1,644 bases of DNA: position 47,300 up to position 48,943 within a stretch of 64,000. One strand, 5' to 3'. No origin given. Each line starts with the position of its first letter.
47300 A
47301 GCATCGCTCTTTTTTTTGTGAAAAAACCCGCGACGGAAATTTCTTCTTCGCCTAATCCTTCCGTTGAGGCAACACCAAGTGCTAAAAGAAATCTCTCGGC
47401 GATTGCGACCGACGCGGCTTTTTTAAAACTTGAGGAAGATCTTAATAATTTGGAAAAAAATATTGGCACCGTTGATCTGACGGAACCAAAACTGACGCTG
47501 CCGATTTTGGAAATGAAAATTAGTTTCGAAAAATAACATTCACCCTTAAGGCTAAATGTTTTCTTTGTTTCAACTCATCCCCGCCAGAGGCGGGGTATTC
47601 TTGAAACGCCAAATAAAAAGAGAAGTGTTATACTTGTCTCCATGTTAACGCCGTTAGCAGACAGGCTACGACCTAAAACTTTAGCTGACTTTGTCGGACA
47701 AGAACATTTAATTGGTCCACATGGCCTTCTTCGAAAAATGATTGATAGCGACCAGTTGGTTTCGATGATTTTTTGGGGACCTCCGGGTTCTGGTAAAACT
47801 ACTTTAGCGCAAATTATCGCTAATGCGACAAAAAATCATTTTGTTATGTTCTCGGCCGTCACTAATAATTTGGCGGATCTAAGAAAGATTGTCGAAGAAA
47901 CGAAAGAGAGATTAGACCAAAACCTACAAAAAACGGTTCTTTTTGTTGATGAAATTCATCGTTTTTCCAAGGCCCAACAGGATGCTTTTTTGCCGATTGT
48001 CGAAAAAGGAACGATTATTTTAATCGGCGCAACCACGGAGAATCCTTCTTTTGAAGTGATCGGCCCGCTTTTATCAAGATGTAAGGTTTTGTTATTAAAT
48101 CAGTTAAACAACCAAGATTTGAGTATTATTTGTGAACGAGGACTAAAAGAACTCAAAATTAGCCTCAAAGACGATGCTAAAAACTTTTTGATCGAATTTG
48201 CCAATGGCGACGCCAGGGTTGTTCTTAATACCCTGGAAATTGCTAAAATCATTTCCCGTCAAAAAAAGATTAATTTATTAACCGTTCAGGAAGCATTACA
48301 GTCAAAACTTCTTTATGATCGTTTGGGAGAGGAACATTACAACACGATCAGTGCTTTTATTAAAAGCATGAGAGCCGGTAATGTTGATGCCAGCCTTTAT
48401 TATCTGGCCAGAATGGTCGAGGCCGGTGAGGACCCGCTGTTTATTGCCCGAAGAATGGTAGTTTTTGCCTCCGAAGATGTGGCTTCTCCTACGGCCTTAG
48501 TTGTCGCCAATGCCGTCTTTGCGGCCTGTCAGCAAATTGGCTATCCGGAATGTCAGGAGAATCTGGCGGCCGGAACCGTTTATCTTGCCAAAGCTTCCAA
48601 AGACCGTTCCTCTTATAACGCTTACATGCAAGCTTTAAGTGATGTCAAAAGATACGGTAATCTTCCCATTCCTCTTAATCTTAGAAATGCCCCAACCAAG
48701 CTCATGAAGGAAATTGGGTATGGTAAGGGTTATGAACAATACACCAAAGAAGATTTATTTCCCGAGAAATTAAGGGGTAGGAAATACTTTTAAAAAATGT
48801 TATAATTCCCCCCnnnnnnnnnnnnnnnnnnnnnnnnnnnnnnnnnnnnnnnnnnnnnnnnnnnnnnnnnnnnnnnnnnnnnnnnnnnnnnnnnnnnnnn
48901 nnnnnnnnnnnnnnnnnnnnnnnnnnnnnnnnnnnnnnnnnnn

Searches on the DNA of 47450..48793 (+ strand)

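Call 13: search_rna_families(source=window, start=47450, end=47680, threshold=evalue, max_evalue=10)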
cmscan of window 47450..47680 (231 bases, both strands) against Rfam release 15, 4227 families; matches with E-value up to 10: 5.
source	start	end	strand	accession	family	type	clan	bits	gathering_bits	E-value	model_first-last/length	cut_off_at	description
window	47530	47635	-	RF01859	Phe_leader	Cis-reg; leader;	-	13.5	55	9.3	1-125/125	no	Phenylalanine leader peptide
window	47487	47565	+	RF02493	Gl_U4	Gene; snRNA; splicing;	-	13.4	100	3.5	1-95/95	no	Giardia U4 spliceosomal RNA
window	47529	47566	-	RF04165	mir-2483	Gene; miRNA;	-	13.3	75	9.7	1-80/80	no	mir-2483 microRNA precursor family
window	47567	47600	-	RF01322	CRISPR-DR9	Gene; CRISPR;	-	12.6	45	6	1-37/37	no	CRISPR RNA direct repeat element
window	47491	47552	+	RF02120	FTX_2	Gene; lncRNA;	-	11.9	48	5.6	33-97/97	no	FTX transcript, XIST regulator conserved region 2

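Call 52: search_with_rna_model(model_id=R1, sources=[L028, L029, L030, L031, L032, L033, L034, L035, L036, L037, L038], max_evalue=1, show_alignments=4)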
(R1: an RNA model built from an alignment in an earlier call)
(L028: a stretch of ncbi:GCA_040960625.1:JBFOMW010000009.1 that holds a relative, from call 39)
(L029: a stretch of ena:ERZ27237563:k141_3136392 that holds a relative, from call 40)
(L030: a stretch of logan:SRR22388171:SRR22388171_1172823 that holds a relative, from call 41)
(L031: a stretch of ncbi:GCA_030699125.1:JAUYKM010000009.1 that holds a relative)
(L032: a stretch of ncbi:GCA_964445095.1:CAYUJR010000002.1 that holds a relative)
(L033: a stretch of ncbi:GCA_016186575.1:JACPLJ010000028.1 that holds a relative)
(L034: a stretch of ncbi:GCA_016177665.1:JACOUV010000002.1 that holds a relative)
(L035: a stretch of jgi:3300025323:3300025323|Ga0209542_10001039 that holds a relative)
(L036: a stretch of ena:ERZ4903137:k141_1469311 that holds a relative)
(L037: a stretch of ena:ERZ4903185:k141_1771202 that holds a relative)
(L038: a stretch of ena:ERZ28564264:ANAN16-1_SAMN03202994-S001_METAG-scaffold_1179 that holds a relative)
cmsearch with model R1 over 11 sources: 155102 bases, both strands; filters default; matches with E-value up to 1: 1.
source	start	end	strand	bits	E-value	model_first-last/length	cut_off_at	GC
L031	5501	5668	+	23.6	0.02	1-117/117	no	0.42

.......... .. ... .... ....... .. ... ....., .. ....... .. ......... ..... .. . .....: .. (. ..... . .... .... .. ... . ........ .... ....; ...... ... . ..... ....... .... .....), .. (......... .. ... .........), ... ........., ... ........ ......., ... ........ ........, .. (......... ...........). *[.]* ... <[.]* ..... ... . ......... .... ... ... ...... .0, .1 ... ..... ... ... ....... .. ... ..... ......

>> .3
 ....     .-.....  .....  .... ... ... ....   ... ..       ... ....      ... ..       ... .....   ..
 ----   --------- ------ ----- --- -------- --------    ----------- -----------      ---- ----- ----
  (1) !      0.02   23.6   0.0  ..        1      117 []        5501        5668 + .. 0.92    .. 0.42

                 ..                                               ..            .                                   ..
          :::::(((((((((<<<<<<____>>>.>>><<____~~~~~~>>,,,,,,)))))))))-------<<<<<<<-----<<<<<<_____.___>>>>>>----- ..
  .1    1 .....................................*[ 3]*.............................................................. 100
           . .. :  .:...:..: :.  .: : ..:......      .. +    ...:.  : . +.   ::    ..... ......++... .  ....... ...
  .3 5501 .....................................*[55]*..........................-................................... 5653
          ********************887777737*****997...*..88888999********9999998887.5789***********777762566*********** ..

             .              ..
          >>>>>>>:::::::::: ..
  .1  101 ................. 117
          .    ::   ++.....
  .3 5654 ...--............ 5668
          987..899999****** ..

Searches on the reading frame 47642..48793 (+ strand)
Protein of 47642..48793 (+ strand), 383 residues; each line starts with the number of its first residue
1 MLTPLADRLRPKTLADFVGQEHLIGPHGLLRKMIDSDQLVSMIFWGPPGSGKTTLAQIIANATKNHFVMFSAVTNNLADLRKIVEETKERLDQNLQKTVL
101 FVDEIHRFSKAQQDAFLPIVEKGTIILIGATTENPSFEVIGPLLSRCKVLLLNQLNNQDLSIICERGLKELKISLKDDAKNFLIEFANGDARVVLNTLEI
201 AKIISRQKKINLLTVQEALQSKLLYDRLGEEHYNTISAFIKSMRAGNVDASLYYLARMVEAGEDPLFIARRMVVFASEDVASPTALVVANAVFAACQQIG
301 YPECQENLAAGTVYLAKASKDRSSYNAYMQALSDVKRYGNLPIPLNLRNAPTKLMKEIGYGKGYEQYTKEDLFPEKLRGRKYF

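Call 14: find_encoding_contigs(protein=window:47642-48793:+, flank=3000, max_places=10)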
Protein window:47642-48793:+ (383 aa): no gene with exactly this product is on record in the collection.

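Call 38: find_homologous_proteins(query=window:47642-48793:+, max_evalue=1e-50)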
Query window:47642-48793:+ (383 aa): 8000 proteins with E <= 1e-50 among 8000 candidates; the best 120 are listed.
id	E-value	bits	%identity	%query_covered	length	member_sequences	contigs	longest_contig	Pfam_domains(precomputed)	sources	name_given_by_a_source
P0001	4.8e-249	843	100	100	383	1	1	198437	PF13173.13,PF16193.12,PF13604.13,PF00004.36,PF13401.13,PF05496.19,PF14532.13,PF07728.21,PF00158.33,PF07724.21,PF12002.14,PF20720.4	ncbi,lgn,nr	ncbi:MAG: replication-associated recombination protein A [Patescibacteria group bacterium]|nr:replic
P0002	2.0e-245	831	98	100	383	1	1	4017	PF13173.13,PF00158.33,PF16193.12,PF07724.21,PF13604.13,PF00004.36,PF13401.13,PF05496.19,PF07728.21,PF12002.14,PF20720.4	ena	-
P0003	4.0e-241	817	96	100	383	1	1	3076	PF13173.13,PF00158.33,PF16193.12,PF07724.21,PF13604.13,PF00004.36,PF05496.19,PF07728.21,PF12002.14,PF20720.4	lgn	-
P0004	1.8e-228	776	91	100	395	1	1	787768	PF13173.13,PF00158.33,PF16193.12,PF07724.21,PF13604.13,PF00004.36,PF05496.19,PF07728.21,PF12002.14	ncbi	-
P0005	1.4e-196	671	78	100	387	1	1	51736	PF13173.13,PF16193.12,PF00004.36,PF05496.19,PF07728.21,PF12002.14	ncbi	ncbi:MAG: replication-associated recombination protein A [Candidatus Gottesmanbacteria bacterium]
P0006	8.8e-194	661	77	100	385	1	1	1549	PF16193.12,PF00004.36,PF05496.19,PF12002.14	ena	-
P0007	9.4e-194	661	77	100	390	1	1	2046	PF16193.12,PF00004.36,PF05496.19,PF12002.14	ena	-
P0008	3.0e-193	660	77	100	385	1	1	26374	PF13173.13,PF00158.33,PF16193.12,PF00004.36,PF05496.19,PF07728.21,PF12002.14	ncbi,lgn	-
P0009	4.8e-193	659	77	100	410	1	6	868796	PF13173.13,PF00158.33,PF16193.12,PF00004.36,PF05496.19,PF07728.21,PF12002.14,PF20720.4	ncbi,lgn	-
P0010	1.1e-191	655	76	100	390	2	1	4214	PF13173.13,PF16193.12,PF07724.21,PF00004.36,PF05496.19,PF07728.21,PF12002.14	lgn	-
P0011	5.9e-191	652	76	100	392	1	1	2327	PF13173.13,PF16193.12,PF07724.21,PF00004.36,PF05496.19,PF07728.21,PF12002.14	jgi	-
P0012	6.2e-190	649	76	100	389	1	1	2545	PF13173.13,PF00158.33,PF16193.12,PF07724.21,PF06068.20,PF00004.36,PF05496.19,PF07728.21,PF12002.14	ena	-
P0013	1.6e-188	644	74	100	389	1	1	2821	PF13173.13,PF16193.12,PF07724.21,PF00004.36,PF05496.19,PF07728.21,PF12002.14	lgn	-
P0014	3.1e-188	643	75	100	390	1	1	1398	PF13173.13,PF16193.12,PF00004.36,PF05496.19,PF12002.14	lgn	-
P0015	6.2e-185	632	72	100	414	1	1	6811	PF13173.13,PF16193.12,PF00004.36,PF05496.19,PF07728.21,PF12002.14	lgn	-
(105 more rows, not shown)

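Call 39: find_encoding_contigs(protein=P0004, flank=10000, max_places=2)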
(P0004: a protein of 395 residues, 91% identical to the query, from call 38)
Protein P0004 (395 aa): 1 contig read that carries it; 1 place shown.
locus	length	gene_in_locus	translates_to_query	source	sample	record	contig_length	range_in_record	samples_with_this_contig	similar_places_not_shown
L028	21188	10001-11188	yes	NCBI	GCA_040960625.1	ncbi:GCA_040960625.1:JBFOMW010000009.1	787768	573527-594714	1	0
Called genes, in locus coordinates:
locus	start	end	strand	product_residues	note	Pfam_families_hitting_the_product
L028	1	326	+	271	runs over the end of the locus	PF01966:HD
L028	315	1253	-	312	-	PF01073:3Beta_HSD, PF01370:Epimerase, PF02719:Polysacc_synt_2 (weak), PF04321:RmlD_sub_bind, PF07993:NAD_binding_4 (faint), PF16363:GDP_Man_Dehyd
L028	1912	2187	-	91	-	PF01541:GIY-YIG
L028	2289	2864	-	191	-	PF00753:Lactamase_B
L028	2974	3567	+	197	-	-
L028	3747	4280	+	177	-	-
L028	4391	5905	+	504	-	-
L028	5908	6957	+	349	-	PF25917:BSH_RND (weak), PF25990:Beta-barrel_YknX, PF25975:CzcB_C, PF25989:YknX_C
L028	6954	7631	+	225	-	PF02463:SMC_N (weak), PF00005:ABC_tran, PF13304:AAA_21 (faint)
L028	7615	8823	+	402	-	PF12704:MacB_PCD, PF02687:FtsX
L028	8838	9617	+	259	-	-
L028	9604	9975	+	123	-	-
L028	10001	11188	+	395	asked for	PF05496:RuvB_N, PF00158:Sigma54_activat (faint), PF07724:AAA_2 (weak), PF00004:AAA, PF07728:AAA_5 (weak), PF13173:AAA_14 (weak), PF16193:AAA_assoc_2, PF12002:MgsA_C, +1 more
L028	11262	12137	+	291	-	PF05697:Trigger_N, PF05698:Trigger_C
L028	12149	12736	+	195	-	PF18904:DUF5660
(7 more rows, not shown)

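Call 40: find_encoding_contigs(protein=P0002, flank=4000, max_places=2)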
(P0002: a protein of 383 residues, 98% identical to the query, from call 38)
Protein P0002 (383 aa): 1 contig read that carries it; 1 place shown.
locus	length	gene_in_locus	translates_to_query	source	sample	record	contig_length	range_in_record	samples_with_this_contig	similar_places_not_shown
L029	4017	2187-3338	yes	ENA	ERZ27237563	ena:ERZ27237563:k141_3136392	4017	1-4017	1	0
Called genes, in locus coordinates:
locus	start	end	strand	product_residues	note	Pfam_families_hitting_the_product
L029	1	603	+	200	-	?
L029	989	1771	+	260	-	-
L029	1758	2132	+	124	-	-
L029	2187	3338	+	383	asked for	PF05496:RuvB_N, PF13604:AAA_30 (weak), PF00004:AAA, PF07724:AAA_2 (weak), PF07728:AAA_5 (weak), PF13173:AAA_14 (weak), PF16193:AAA_assoc_2, PF12002:MgsA_C, +3 more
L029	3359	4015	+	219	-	?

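Call 41: find_encoding_contigs(protein=P0003, flank=4000, max_places=2)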
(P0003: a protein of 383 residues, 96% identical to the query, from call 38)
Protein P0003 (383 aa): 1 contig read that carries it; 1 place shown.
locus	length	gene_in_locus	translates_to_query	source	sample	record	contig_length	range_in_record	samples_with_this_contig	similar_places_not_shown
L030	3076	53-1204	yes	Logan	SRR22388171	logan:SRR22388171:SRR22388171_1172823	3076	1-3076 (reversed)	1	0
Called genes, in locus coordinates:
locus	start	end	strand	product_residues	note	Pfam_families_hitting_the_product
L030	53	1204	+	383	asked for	PF05496:RuvB_N, PF13604:AAA_30 (weak), PF00004:AAA, PF07724:AAA_2 (weak), PF07728:AAA_5 (weak), PF13173:AAA_14 (weak), PF16193:AAA_assoc_2, PF12002:MgsA_C, +2 more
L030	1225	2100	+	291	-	PF05697:Trigger_N, PF05698:Trigger_C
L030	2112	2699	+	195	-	PF18904:DUF5660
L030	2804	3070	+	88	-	PF01541:GIY-YIG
